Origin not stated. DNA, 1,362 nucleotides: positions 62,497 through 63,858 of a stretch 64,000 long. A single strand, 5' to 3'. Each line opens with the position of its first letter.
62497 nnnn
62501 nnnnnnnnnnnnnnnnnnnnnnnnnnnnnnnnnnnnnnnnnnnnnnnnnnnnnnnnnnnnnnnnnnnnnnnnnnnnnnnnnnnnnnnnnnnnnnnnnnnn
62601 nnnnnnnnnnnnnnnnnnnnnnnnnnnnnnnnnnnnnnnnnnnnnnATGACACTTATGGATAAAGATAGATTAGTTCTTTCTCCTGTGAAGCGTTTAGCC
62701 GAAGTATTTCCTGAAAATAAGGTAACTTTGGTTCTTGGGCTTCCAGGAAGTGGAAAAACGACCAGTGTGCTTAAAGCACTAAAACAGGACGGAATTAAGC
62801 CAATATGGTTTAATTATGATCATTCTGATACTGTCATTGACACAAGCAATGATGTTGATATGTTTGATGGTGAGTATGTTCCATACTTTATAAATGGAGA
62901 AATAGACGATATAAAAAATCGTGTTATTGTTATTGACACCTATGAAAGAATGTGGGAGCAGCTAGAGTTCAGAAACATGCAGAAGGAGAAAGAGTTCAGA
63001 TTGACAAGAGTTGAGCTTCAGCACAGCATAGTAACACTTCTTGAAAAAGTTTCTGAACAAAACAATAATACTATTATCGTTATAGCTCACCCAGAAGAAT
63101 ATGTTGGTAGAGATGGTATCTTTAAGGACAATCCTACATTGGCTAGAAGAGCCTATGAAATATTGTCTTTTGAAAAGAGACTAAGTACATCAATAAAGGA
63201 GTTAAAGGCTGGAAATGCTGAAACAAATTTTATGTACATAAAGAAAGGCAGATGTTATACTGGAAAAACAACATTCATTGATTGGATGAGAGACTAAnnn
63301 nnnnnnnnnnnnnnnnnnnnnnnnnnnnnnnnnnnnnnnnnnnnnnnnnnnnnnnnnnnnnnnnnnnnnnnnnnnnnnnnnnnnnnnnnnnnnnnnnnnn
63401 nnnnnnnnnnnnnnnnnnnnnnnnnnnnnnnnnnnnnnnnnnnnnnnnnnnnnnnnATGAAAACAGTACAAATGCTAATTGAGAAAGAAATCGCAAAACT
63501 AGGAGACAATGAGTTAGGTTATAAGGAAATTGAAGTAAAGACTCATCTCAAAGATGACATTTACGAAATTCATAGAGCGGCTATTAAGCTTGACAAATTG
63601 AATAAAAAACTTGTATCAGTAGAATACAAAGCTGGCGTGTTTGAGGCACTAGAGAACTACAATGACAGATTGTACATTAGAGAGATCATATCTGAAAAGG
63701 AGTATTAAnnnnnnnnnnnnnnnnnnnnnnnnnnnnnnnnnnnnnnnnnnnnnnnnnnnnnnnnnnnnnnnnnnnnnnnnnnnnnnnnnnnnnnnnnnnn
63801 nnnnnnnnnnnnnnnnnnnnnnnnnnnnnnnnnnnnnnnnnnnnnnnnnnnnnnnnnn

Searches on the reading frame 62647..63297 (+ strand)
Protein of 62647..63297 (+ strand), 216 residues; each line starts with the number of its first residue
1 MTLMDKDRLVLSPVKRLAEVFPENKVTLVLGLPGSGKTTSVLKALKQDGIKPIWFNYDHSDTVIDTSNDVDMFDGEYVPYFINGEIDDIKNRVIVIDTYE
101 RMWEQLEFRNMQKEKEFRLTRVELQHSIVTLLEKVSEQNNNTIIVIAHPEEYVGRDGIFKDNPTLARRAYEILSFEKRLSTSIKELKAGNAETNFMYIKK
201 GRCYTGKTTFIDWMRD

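Call 40: search_protein_families(library=phrogs, proteins=[window:62647-63294:+], max_evalue=0.00001)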
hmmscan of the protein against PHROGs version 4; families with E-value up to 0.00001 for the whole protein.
window:62647-63294:+ (216 aa): 2 families
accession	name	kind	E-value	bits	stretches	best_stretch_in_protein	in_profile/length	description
phrog_124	-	DNA, RNA and nucleotide metabolism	4.2e-06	27.4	1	23-152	42-174/382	Sak4-like ssDNA annealing protein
phrog_2872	-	DNA, RNA and nucleotide metabolism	5.5e-06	27.1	0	26-151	4-134/219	Sak4-like ssDNA annealing protein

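Call 44: find_encoding_contigs(protein=window:62647-63297:+, flank=10000, max_places=4)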
Protein window:62647-63297:+ (216 aa): 1 contig read that carries it; 1 place shown.
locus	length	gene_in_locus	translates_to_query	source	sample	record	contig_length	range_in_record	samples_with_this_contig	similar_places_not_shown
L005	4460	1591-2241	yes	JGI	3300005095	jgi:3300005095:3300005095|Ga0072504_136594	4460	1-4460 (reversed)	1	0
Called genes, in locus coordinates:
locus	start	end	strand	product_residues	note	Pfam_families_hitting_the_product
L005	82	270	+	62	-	-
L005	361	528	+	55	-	-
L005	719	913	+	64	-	-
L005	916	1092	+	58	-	-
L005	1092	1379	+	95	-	-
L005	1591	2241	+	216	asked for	PF13479:AAA_24 (weak)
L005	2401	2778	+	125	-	-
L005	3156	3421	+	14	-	-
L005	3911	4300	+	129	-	-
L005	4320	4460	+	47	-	?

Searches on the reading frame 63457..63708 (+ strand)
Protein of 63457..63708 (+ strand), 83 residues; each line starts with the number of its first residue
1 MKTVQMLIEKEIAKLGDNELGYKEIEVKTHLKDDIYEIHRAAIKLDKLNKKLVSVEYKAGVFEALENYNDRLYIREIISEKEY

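Call 48: find_encoding_contigs(protein=window:63457-63708:+, flank=10000, max_places=4)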
Protein window:63457-63708:+ (83 aa): 2 contigs read that carry it; 2 places shown.
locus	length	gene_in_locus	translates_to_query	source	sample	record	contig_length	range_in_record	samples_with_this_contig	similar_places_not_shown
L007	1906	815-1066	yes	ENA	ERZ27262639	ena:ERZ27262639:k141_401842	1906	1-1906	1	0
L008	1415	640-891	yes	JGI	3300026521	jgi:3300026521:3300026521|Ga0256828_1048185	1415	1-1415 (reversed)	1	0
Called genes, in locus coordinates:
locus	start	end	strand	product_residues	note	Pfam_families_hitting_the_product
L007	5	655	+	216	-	PF13479:AAA_24 (weak)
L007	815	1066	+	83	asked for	-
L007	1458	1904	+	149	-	?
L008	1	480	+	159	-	?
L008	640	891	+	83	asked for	-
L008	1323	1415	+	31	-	?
